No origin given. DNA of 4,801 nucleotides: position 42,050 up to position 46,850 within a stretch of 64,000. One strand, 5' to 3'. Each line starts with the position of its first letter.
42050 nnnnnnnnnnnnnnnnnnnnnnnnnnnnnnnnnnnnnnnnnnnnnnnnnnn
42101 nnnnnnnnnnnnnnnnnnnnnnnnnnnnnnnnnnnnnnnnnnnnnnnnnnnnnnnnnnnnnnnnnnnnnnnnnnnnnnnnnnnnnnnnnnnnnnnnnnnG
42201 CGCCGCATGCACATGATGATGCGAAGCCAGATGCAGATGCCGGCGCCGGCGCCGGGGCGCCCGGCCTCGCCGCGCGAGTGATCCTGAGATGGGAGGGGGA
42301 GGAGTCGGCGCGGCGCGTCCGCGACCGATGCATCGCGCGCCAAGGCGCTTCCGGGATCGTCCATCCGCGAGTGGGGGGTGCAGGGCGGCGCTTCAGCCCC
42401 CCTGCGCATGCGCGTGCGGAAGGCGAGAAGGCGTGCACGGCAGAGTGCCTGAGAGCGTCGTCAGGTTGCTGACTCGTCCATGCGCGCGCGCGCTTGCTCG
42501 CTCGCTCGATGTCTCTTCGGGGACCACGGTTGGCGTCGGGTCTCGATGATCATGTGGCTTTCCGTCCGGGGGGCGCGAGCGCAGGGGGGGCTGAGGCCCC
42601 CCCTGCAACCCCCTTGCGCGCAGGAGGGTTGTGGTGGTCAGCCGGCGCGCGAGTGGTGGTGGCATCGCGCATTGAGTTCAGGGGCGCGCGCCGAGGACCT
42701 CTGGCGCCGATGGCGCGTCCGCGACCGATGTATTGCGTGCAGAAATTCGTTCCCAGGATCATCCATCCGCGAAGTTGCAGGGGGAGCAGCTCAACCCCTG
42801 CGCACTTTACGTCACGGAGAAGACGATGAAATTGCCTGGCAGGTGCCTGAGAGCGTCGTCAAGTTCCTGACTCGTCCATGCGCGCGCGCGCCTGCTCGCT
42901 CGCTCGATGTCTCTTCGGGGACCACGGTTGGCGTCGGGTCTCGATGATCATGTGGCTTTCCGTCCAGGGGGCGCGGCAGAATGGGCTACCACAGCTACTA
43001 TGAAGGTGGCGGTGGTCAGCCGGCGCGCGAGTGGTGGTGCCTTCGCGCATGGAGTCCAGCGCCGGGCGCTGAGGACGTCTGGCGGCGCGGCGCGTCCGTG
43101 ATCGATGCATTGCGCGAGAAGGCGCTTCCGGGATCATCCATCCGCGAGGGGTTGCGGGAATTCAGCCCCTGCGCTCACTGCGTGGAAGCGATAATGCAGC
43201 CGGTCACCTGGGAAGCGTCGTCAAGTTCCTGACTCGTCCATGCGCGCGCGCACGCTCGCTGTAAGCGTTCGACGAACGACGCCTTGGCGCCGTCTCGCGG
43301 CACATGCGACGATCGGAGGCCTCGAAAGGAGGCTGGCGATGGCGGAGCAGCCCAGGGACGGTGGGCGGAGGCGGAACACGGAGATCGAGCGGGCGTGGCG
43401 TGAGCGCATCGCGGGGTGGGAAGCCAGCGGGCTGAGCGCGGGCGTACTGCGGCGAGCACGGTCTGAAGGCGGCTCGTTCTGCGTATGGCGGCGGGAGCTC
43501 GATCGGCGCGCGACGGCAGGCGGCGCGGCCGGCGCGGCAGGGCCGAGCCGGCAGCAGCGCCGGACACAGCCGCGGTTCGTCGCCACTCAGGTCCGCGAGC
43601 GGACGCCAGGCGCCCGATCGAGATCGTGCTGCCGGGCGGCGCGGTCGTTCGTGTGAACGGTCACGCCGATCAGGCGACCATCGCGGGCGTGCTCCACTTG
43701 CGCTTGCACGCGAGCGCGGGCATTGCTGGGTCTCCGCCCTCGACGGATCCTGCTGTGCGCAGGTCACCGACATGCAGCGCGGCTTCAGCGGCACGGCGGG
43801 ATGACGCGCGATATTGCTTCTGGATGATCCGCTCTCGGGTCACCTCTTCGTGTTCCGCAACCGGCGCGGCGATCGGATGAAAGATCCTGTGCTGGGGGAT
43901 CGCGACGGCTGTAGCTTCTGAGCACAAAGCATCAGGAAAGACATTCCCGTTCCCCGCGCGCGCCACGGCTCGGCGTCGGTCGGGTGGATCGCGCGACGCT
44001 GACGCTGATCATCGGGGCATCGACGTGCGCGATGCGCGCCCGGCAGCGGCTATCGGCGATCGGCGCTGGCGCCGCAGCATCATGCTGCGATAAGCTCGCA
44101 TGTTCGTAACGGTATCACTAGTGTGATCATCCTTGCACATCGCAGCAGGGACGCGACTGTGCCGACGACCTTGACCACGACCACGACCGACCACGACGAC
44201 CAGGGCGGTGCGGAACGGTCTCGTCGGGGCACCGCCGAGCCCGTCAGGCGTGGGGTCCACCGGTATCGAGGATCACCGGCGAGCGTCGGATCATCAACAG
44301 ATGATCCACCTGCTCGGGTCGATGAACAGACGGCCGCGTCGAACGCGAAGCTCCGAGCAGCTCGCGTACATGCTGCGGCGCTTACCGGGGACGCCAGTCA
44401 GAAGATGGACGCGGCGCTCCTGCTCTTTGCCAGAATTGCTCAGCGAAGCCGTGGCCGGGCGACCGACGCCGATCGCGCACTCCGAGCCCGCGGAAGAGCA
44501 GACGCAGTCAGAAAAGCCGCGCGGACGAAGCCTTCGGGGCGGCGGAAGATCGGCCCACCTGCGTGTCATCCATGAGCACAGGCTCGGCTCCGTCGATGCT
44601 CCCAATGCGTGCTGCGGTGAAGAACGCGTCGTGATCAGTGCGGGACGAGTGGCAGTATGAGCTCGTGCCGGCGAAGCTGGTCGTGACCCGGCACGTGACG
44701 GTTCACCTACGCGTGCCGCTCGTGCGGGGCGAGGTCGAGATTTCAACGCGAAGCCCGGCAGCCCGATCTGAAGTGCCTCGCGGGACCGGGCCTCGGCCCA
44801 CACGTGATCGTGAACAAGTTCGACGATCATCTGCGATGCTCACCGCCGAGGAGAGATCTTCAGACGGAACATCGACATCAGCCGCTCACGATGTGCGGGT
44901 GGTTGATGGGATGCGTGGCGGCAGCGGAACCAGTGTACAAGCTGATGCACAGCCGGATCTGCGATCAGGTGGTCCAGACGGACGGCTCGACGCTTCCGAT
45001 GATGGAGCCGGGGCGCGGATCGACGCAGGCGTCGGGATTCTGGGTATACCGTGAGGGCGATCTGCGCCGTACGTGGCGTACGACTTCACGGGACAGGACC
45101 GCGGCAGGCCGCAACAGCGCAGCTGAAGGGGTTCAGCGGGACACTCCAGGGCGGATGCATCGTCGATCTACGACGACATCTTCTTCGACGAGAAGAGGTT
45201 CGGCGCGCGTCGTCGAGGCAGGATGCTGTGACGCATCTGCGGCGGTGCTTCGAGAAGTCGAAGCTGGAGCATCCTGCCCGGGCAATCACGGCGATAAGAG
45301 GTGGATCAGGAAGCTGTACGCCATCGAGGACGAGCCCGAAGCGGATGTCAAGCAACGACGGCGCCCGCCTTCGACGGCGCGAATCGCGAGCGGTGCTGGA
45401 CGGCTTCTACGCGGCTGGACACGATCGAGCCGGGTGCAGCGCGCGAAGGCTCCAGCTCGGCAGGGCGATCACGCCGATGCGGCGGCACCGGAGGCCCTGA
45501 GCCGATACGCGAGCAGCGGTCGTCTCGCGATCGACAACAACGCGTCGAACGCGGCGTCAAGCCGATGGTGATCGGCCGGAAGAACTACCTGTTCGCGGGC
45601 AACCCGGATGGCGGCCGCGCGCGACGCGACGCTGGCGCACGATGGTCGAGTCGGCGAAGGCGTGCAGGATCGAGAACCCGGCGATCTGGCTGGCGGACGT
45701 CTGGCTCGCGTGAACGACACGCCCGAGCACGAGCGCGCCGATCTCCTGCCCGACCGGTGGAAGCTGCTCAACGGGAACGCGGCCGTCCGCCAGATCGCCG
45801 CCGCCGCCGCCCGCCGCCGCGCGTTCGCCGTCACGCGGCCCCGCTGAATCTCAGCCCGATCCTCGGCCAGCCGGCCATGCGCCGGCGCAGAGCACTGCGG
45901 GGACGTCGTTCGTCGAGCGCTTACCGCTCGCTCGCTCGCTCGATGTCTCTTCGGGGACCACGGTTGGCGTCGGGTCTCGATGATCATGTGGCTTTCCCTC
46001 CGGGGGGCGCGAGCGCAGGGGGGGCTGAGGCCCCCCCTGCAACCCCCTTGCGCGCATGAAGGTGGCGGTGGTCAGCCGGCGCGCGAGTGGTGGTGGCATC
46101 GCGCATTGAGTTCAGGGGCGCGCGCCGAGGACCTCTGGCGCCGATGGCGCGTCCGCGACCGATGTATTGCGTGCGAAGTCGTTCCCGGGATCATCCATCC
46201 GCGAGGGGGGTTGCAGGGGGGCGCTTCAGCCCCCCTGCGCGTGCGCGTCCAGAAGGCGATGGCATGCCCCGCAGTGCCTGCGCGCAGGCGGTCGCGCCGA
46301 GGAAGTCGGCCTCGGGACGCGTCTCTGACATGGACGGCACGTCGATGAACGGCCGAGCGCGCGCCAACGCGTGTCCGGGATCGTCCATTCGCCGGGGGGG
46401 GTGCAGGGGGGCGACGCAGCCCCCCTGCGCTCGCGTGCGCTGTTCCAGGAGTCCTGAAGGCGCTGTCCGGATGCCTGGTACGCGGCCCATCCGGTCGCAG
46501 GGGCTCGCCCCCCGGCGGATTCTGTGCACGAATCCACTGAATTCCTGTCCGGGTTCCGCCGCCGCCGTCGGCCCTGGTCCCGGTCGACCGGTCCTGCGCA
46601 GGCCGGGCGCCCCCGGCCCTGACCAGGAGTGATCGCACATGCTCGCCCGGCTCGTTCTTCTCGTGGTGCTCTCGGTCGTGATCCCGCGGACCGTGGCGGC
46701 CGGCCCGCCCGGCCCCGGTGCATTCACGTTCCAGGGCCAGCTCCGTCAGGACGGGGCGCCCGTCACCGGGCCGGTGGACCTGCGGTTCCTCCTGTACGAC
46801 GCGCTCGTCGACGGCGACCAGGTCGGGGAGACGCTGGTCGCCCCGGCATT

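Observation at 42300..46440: Tandem array of ~0.4-kb composite repeat units built from mutually inverted G7/C7 hairpin modules, filling the whole gap between two accessory genes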

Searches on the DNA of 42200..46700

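Call 65: search_rna_families(source=window, start=42200, end=46700, threshold=evalue, max_evalue=1)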
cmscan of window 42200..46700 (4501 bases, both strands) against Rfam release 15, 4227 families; matches with E-value up to 1: 0.
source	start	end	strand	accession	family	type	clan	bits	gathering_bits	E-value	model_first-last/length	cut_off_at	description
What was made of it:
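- On Any Rfam RNA family: There are 0 matches at E<=1 in 42200-46700 (call 65).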

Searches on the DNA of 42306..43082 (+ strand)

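Call 23: search_dna_similar(query=window:42306-43082:+, collection=plasmids, mode=distant, max_evalue=0.001)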
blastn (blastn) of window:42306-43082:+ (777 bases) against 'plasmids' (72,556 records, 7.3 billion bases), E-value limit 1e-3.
No match.

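Call 24: search_dna_similar(query=window:42306-43082:+, collection=phages, mode=distant, max_evalue=0.001)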
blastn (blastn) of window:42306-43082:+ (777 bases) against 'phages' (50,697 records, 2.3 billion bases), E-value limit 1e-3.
No match.

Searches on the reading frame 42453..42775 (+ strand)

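Call 60: search_protein_representatives(alignment_id=A1)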
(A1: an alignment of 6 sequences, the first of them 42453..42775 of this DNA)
Query: 6 sequences, 833 profile positions. Proteins with E-value up to 0.001 (for the whole library): 84020; up to 1e-10: 60955; up to 1e-30: 24761. The best 150 are listed.
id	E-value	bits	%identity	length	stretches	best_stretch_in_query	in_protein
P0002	0.0e+00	1611.1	-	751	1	47-826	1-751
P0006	0.0e+00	1070.1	-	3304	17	50-253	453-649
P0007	0.0e+00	1012.0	-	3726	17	80-297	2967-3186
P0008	1.4e-284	963.1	-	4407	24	48-231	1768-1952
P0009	6.1e-281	951.0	-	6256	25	50-266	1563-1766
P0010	3.8e-265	898.8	-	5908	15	90-300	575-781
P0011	5.5e-262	888.3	-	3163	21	76-298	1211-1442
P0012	5.9e-260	881.6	-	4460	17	91-365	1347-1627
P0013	1.9e-257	873.2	-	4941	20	80-249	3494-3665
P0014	1.4e-253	860.5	-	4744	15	48-255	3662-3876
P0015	6.9e-253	858.2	-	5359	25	80-257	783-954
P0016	1.3e-233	794.4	-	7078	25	74-361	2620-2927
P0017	1.7e-217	741.1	-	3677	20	43-478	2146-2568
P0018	4.2e-216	736.5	-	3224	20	75-304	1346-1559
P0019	4.6e-210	716.5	-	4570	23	85-295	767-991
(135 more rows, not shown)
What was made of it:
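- Tried and rejected: The profile kept the FG-GAP columns and returned FG-GAP proteins (call 60).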

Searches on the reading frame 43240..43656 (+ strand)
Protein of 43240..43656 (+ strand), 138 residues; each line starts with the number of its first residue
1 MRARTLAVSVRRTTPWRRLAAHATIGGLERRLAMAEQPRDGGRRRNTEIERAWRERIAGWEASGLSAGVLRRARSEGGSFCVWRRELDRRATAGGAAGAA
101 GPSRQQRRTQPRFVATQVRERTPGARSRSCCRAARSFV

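Call 52: search_protein_families(library=pfam, proteins=[window:43240-43656:+], max_evalue=0.01)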
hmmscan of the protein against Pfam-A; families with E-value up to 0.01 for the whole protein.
window:43240-43656:+ (138 aa): 0 families

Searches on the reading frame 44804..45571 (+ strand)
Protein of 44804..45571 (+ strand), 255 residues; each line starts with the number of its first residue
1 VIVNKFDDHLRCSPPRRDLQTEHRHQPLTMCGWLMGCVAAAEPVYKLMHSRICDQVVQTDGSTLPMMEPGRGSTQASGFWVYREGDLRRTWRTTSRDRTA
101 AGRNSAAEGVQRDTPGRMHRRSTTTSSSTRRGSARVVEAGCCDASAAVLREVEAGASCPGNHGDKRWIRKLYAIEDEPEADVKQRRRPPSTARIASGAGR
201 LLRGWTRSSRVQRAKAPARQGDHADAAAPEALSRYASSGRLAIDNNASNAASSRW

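Call 52: search_protein_families(library=pfam, proteins=[window:44804-45571:+], max_evalue=0.01)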
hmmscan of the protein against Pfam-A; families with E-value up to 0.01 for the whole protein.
window:44804-45571:+ (255 aa): 1 family
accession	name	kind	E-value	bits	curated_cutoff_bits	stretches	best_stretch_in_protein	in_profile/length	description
PF03050.20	DDE_Tnp_IS66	-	5.5e-12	46.1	23.1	1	23-248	35-259/284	Transposase IS66 family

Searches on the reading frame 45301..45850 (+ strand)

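Call 52: search_protein_families(library=pfam, proteins=[window:45301-45850:+], max_evalue=0.01)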
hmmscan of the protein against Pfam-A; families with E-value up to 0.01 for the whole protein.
window:45301-45850:+ (183 aa): 1 family
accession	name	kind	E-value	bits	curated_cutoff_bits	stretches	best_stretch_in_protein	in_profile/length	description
PF03050.20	DDE_Tnp_IS66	-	0.00048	20.1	23.1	1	81-106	258-283/284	Transposase IS66 family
